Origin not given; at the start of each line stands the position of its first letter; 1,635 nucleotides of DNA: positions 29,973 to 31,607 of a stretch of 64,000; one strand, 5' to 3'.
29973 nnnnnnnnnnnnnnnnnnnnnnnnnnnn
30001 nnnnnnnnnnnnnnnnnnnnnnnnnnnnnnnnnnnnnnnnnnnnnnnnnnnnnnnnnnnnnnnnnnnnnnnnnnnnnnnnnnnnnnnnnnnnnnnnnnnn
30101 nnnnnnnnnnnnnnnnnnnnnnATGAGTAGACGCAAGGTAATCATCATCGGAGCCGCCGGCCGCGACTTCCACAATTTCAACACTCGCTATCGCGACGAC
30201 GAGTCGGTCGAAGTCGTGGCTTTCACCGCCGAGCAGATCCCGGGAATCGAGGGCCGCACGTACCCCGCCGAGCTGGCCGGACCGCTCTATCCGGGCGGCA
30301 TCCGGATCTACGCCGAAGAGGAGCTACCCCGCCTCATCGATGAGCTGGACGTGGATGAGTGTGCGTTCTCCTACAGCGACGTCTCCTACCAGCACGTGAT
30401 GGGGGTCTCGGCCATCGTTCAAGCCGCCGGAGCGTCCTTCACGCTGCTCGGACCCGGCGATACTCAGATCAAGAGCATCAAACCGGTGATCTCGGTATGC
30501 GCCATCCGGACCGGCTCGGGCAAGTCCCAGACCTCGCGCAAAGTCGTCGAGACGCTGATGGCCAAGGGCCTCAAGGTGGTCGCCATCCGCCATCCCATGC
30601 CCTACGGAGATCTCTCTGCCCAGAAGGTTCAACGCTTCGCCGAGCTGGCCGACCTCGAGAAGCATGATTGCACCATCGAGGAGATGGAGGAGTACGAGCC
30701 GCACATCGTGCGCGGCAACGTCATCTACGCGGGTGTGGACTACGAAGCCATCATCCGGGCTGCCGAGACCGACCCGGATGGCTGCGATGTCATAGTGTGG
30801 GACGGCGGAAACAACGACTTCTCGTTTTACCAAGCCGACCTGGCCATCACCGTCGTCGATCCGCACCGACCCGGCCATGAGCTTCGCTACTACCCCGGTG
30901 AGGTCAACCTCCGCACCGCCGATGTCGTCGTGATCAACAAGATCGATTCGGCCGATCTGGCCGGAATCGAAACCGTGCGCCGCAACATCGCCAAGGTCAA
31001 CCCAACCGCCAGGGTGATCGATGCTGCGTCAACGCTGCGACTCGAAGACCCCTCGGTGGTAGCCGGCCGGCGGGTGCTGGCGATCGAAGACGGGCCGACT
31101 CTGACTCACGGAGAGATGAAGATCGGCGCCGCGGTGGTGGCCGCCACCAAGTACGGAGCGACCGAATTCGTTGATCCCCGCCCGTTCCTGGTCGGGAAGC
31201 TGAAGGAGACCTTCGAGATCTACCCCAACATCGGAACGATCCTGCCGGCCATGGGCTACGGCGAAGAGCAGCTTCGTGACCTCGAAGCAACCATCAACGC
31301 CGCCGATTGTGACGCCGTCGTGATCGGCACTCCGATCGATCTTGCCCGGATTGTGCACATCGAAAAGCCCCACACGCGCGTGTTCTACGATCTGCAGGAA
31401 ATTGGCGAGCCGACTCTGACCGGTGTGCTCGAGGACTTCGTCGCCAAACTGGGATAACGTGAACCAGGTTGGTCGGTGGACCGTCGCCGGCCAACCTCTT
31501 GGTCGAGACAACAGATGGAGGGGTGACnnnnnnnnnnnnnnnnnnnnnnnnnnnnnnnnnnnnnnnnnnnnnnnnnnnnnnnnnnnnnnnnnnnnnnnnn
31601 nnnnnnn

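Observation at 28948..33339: Operon linking amidinotransferase-2, a cPGS-like P-loop protein and a tungsten-type aldehyde:ferredoxin oxidoreductase; no NAD-dependent aldehyde dehydrogenase in the island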

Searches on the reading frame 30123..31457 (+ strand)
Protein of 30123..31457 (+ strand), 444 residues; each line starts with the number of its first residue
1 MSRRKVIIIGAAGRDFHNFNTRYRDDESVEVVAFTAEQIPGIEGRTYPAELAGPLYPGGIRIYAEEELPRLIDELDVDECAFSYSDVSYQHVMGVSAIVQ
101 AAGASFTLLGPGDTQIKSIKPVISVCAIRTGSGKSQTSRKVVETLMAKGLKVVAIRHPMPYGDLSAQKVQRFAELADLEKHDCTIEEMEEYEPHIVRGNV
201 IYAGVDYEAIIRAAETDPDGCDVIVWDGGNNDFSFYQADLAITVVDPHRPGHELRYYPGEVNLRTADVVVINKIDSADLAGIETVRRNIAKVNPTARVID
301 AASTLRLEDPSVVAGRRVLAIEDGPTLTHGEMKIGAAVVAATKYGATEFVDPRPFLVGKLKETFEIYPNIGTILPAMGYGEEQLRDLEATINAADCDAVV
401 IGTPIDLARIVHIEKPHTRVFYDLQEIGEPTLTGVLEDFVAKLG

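Call 9: search_protein_families(library=pfam, proteins=[window:30123-31457:+])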
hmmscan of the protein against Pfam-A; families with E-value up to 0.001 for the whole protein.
window:30123-31457:+ (444 aa): 1 family
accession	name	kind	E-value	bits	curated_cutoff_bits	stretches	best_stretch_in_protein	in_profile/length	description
PF02492.25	cobW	-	1.8e-05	24.8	20.7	1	235-299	112-179/180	CobW/HypB/UreG, nucleotide-binding domain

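Call 10: search_protein_families(library=ncbifam, proteins=[window:30123-31457:+])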
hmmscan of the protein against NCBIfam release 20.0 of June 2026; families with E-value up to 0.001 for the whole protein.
window:30123-31457:+ (444 aa): 0 families

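Call 13: find_homologous_proteins(query=window:30123-31457:+)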
Query window:30123-31457:+ (444 aa): 8000 proteins with E <= 0.001 among 8000 candidates; the best 120 are listed.
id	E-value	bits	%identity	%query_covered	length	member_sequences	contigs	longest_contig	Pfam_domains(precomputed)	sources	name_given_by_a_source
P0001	9.3e-294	992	100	100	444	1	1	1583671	-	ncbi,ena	-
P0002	9.8e-293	989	100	100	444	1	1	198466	-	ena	-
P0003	1.1e-287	972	98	100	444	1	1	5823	-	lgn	-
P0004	3.0e-287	971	97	100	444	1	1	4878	-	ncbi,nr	ncbi:MAG: cyclic 2,3-diphosphoglycerate synthase [Acidimicrobiia bacterium]|nr:cyclic 2,3-diphosphog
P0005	5.3e-287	970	98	100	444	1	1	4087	-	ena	-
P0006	2.1e-286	968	98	100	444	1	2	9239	-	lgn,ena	-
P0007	3.9e-277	937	94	99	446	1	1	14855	-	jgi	jgi:predicted GTPase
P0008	2.6e-276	934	94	99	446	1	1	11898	-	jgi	jgi:predicted GTPase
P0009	9.2e-276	933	94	100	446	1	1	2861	-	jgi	jgi:predicted GTPase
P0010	2.2e-270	915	91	100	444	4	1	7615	-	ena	-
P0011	1.3e-265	899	89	99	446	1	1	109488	-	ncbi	-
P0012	2.6e-265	898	89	99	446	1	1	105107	-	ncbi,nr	ncbi:MAG: cyclic 2,3-diphosphoglycerate synthase [Acidimicrobiia bacterium]|nr:cyclic 2,3-diphosphog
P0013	3.0e-264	895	89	99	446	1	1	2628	-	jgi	-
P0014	1.1e-263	893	89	99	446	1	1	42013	-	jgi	jgi:predicted GTPase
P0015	2.9e-263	892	89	100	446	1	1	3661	-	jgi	jgi:predicted GTPase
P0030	1.8e-261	886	88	100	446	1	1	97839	-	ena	-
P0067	4.0e-258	875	86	100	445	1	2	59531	PF02492.26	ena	-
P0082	1.7e-256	869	86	100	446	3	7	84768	-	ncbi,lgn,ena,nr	ncbi:MAG TPA: cyclic 2,3-diphosphoglycerate synthase [Acidimicrobiia bacterium]|nr:cyclic 2,3-diphos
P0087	5.0e-255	864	85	100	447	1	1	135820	-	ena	-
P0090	6.4e-255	864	86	100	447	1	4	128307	-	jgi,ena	-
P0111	6.5e-249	844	85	100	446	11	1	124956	-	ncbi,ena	-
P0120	4.8e-246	835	82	100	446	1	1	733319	-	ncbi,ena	-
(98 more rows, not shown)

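Call 14: search_solved_structures(query=window:30123-31457:+, max_evalue=0.01, show_alignments=2)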
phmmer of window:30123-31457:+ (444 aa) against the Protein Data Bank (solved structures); distinct sequences matched with E-value up to 0.01: 2.
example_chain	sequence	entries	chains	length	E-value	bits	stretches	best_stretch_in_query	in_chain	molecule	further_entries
9sxb_A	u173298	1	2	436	0.0012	21.1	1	221-321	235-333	Cyclic 2,3-diphosphoglycerate synthetase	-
2hf8_A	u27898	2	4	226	0.004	19.5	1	245-300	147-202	Probable hydrogenase nickel incorporation protein hypB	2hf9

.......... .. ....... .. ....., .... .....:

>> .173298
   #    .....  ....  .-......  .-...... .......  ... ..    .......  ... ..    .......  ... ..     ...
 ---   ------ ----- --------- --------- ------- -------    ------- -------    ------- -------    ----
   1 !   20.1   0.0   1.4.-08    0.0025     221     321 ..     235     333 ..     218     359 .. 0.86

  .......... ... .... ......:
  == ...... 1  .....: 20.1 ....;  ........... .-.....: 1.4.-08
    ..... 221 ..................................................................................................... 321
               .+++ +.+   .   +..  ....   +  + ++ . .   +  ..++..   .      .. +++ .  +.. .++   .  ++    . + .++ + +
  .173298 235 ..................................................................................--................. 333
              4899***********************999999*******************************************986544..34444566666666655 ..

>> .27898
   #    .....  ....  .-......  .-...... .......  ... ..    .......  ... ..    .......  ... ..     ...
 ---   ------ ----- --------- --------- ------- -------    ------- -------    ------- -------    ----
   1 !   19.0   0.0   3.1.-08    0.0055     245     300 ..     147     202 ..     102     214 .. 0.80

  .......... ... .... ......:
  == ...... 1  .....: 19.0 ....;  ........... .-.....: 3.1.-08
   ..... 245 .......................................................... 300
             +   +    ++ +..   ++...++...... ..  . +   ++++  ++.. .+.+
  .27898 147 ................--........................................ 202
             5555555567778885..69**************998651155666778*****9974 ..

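Call 18: find_encoding_contigs(protein=P0001, flank=10000, max_places=3)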
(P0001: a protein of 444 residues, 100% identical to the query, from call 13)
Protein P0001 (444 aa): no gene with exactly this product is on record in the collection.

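Call 19: find_encoding_contigs(protein=P0120, flank=10000, max_places=3)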
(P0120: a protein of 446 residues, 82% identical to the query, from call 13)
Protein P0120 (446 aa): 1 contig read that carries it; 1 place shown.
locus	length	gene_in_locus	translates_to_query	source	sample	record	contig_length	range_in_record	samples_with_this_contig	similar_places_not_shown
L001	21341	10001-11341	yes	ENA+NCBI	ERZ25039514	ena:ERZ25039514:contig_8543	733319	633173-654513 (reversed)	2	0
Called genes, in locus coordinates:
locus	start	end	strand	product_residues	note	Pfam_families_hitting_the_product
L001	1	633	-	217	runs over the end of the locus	PF00989:PAS (weak), PF08448:PAS_4, PF08447:PAS_3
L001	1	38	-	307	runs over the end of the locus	PF00158:Sigma54_activat, PF01078:Mg_chelatase (faint), PF14532:Sigma54_activ_2, PF07724:AAA_2 (weak), PF07728:AAA_5, PF25601:AAA_lid_14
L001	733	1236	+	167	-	-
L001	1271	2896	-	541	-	PF02366:PMT, PF13231:PMT_2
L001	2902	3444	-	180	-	PF13590:DUF4136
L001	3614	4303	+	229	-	PF00392:GntR, PF07729:FCD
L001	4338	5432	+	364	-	PF00171:Aldedh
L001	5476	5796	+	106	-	PF00171:Aldedh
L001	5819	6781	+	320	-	PF00202:Aminotran_3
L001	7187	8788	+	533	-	PF00920:ILVD_EDD_N, PF24877:ILV_EDD_C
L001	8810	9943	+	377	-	-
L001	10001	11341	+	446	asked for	-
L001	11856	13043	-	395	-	PF02771:Acyl-CoA_dh_N, PF02770:Acyl-CoA_dh_M, PF00441:Acyl-CoA_dh_1, PF08028:Acyl-CoA_dh_2 (weak)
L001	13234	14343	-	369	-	PF02771:Acyl-CoA_dh_N, PF02770:Acyl-CoA_dh_M, PF00441:Acyl-CoA_dh_1, PF08028:Acyl-CoA_dh_2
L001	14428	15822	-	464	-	PF01039:Carboxyl_trans, PF00364:Biotin_lipoyl (faint)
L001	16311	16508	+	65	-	-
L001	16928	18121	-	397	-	PF00289:Biotin_carb_N, PF02786:CPSase_L_D2, PF07478:Dala_Dala_lig_C (weak)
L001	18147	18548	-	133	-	PF12172:zf-ChsH2, PF01796:OB_ChsH2_C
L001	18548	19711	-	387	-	PF00108:Thiolase_N, PF00109:ketoacyl-synt (weak), PF22691:Thiolase_C_1, PF02803:Thiolase_C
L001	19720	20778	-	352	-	PF08541:ACP_syn_III_C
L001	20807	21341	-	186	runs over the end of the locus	PF00440:TetR_N, PF17932:TetR_C_24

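Call 20: find_encoding_contigs(protein=P0087, flank=10000, max_places=3)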
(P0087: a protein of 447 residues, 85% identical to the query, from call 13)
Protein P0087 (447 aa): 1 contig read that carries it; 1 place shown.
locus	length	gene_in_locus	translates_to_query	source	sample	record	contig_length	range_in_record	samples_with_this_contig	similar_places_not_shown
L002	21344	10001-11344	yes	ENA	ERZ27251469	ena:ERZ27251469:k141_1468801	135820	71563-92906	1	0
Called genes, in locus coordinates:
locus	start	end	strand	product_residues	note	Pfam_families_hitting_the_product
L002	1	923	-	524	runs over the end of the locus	PF00496:SBP_bac_5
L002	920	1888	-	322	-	PF00795:CN_hydrolase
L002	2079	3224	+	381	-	PF02515:CoA_transf_3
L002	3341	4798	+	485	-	PF00202:Aminotran_3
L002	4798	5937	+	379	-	-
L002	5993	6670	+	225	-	PF00440:TetR_N, PF17932:TetR_C_24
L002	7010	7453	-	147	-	-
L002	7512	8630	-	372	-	PF05222:AlaDh_PNT_N, PF01262:AlaDh_PNT_C, PF02826:2-Hacid_dh_C (weak)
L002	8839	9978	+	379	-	-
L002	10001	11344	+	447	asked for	-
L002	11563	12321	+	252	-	PF00106:adh_short, PF01370:Epimerase (weak), PF08659:KR, PF13561:adh_short_C2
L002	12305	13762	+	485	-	PF00202:Aminotran_3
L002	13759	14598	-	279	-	PF01694:Rhomboid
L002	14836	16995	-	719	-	PF18072:FGAR-AT_linker, PF00586:AIRS, PF02769:AIRS_C, PF00586:AIRS, PF02769:AIRS_C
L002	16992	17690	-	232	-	PF01965:DJ-1_PfpI (weak), PF07685:GATase_3, PF13507:GATase_5, PF00117:GATase (weak)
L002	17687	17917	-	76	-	PF02700:PurS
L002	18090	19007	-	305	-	PF01259:SAICAR_synt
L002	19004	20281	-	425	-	PF00890:FAD_binding_2, PF01266:DAO, PF01946:Thi4 (faint), PF07992:Pyr_redox_2 (faint), PF13738:Pyr_redox_3 (faint)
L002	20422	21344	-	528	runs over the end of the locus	PF07969:Amidohydro_3, PF01979:Amidohydro_1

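Call 27: search_protein_representatives(protein=window:30123-31457:+)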
Query: 444 residues. Proteins with E-value up to 0.001 (for the whole library): 3735; up to 1e-10: 2282; up to 1e-30: 588. The best 150 are listed.
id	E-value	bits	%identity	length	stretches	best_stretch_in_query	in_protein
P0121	6.5e-205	697.6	67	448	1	2-441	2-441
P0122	6.4e-142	490.0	53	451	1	4-441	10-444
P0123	6.6e-141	486.7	58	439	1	4-415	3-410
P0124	1.7e-129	449.1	49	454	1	3-436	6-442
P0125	3.4e-126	438.2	48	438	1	1-434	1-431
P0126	2.3e-125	435.4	48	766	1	5-434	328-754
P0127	1.8e-123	429.2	63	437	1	1-321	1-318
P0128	1.8e-122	425.9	49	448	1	4-443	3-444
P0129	1.4e-120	419.7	48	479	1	4-428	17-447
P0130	5.5e-115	401.3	46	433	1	4-440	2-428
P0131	3.4e-114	398.7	44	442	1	2-429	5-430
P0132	7.8e-114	397.5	42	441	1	4-442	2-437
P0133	2.8e-111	389.0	48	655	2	39-433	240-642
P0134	2.0e-110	386.2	66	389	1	9-276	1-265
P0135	2.0e-110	386.2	43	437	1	1-440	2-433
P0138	1.8e-106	373.2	50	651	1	2-431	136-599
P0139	3.9e-106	372.1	46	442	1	4-436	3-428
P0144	3.8e-102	358.9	52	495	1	6-316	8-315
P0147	1.4e-100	353.8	50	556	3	31-352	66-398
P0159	3.1e-91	323.0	41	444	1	3-425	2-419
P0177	1.0e-80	288.4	40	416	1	4-425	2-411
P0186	1.7e-77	277.7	40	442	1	4-424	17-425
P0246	3.4e-62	227.3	40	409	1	4-440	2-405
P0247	4.8e-62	226.8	40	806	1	138-442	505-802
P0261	3.7e-59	217.3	50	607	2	249-410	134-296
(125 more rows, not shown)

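Call 32: find_related_loci(query=A2, collection=genome_contigs, flank=10000)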
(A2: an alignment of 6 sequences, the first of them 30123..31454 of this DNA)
Query A2 (444 aa) in genome_contigs; peptide patterns used: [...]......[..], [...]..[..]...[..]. (x = any residue, [..] = any of these).
600 stretches matched a pattern (row limit reached: there are more); 597 encode a relative of the query (tblastn E <= 1e-3); the best 80 are kept; 80 distinct loci.
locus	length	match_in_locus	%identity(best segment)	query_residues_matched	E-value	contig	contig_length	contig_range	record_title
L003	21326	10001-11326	74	1-442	0e+0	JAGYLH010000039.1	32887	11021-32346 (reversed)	MAG: Bacteroidales bacterium isolate M50B88 39, whole genome shotgun sequence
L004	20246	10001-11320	74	3-442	0e+0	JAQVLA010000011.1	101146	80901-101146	MAG: Bacteroidales bacterium isolate STF1_1 NODE_311_length_101146_cov_10.081985_Sandtown_F1, whole genome shotgun seque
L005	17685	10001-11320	74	3-442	0e+0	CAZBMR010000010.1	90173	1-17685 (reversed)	MAG TPA_asm: uncultured Lentimicrobiaceae bacterium isolate binchicken_co263_295 genome assembly, contig: NODE_40_length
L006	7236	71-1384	75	3-440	0e+0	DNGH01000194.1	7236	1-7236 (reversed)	MAG TPA_asm: Actinomycetota bacterium isolate UBA11373 contig_4453, whole genome shotgun sequence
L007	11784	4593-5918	72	1-442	0e+0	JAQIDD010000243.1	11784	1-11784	MAG: Candidatus Delongbacteria bacterium isolate GH39 k119_91387, whole genome shotgun sequence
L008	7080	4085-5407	73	1-441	0e+0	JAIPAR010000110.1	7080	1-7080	MAG: Bacteroidales bacterium isolate Tobar12.5m-G28 Tobar12-5m-C6417, whole genome shotgun sequence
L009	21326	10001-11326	71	1-442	0e+0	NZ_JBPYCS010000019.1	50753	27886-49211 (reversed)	Virgibacillus sp. W0430 Scaffold19_1, whole genome shotgun sequence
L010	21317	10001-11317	74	4-442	0e+0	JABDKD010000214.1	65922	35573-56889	MAG: Pyrinomonadaceae bacterium isolate SS_bin_40 k127_634405, whole genome shotgun sequence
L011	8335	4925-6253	73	1-442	0e+0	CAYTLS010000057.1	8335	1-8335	MAG TPA_asm: uncultured bacterium isolate binchicken_co13_415 genome assembly, contig: NODE_14157_length_8335_cov_4.1748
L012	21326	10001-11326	72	1-442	0e+0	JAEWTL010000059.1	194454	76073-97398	MAG: Bacillota bacterium isolate OH_SDB_141 k127_1337038, whole genome shotgun sequence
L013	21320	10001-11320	71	1-440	0e+0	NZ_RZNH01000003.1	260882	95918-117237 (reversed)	Marinifilum caeruleilacunae strain JC070 scaffold_2, whole genome shotgun sequence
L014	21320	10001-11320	72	3-442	0e+0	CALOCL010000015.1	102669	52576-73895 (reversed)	MAG: uncultured Bacteroidales bacterium isolate LOGT_bin.0171 genome assembly, contig: contig_110489, whole genome shotg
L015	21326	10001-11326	72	1-442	0e+0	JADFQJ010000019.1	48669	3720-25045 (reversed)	MAG: Bacteroidetes bacterium isolate B79T3L11 B79T3L11_NODE413, whole genome shotgun sequence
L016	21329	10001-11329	73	1-443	0e+0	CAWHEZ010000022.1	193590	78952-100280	MAG: uncultured delta proteobacterium isolate MFD00905.bin.2.117 genome assembly, contig: contig_34575, whole genome sho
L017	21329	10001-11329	72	1-443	0e+0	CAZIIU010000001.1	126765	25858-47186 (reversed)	MAG TPA_asm: uncultured Bacteroidaceae bacterium isolate SRP141376_co3_370 genome assembly, contig: NODE_212_length_1267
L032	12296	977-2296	69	1-439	0e+0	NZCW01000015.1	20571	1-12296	MAG: Dehalococcoidales bacterium isolate ARS1168 MHASMcontig_591034, whole genome shotgun sequence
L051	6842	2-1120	82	68-440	0e+0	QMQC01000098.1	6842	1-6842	MAG: Actinobacteria bacterium isolate B3_G11 B3_Guay11_scaffold_02479, whole genome shotgun sequence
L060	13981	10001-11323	62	1-440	0e+0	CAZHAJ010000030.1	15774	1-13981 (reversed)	MAG TPA_asm: uncultured Peptococcaceae bacterium isolate binchicken_co168_210 genome assembly, contig: NODE_6485_length_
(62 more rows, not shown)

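Call 37: find_related_loci(query=window:30123-31454:+, collection=metagenome_contigs, flank=8000)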
Query window:30123-31454:+ (444 aa) in metagenome_contigs; peptide patterns used: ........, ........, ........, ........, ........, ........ (x = any residue, [..] = any of these).
600 stretches matched a pattern (row limit reached: there are more); 596 encode a relative of the query (tblastn E <= 1e-3); the best 80 are kept; 80 distinct loci.
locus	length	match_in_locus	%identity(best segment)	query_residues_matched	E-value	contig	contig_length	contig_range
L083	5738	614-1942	87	1-443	0e+0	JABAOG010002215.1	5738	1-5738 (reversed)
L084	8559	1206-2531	77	1-442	0e+0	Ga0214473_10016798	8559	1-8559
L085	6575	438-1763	78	1-442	0e+0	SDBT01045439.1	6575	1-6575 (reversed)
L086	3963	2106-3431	77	1-442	0e+0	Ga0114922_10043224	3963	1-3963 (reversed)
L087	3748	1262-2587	77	1-442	0e+0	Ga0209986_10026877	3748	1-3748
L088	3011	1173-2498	75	1-442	0e+0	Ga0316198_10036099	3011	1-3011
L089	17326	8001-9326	74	1-442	0e+0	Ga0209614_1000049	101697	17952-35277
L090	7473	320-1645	73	1-442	0e+0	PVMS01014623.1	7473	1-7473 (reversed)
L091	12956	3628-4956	72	1-443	0e+0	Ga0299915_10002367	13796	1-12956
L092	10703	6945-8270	72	1-442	0e+0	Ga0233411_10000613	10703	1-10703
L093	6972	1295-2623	72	1-443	0e+0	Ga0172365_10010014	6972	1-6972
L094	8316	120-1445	72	1-442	0e+0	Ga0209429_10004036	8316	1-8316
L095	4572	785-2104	72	1-440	0e+0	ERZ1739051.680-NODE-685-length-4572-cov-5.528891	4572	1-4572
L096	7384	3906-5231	71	1-442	0e+0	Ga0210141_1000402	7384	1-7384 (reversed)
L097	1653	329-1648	71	3-442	0e+0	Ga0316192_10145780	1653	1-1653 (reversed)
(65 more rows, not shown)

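Call 38: find_encoding_contigs(protein=P0011, flank=10000, max_places=2)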
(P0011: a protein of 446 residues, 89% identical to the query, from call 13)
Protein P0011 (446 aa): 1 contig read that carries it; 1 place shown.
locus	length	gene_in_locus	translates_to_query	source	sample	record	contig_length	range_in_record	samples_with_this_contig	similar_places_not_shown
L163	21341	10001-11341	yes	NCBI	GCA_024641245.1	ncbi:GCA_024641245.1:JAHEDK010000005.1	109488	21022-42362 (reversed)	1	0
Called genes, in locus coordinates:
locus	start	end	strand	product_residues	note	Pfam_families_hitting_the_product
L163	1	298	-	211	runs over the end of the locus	PF00440:TetR_N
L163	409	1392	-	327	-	PF00491:Arginase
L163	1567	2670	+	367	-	PF01547:SBP_bac_1, PF13416:SBP_bac_8, PF13531:SBP_bac_11, PF13343:SBP_bac_6 (weak)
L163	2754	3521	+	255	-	PF00528:BPD_transp_1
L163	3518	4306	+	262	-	PF00528:BPD_transp_1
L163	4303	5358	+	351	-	PF00005:ABC_tran, PF13304:AAA_21 (faint), PF08402:TOBE_2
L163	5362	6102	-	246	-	PF01522:Polysacc_deac_1, PF10096:DUF2334 (weak)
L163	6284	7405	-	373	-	PF05222:AlaDh_PNT_N, PF03446:NAD_binding_2 (faint), PF01262:AlaDh_PNT_C, PF01488:Shikimate_DH (weak), PF02826:2-Hacid_dh_C (weak)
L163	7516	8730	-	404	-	PF00202:Aminotran_3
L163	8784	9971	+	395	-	-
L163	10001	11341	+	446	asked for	-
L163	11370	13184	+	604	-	PF02730:AFOR_N, PF01314:AFOR_C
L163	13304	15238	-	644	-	PF03453:MoeA_N, PF00994:MoCF_biosynth, PF03454:MoeA_C, PF12727:PBP_like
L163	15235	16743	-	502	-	PF03453:MoeA_N, PF00994:MoCF_biosynth, PF03454:MoeA_C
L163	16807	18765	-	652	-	PF02730:AFOR_N, PF01314:AFOR_C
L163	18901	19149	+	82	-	-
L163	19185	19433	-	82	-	-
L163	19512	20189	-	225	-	PF00392:GntR, PF07729:FCD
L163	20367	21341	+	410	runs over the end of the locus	PF00682:HMGL-like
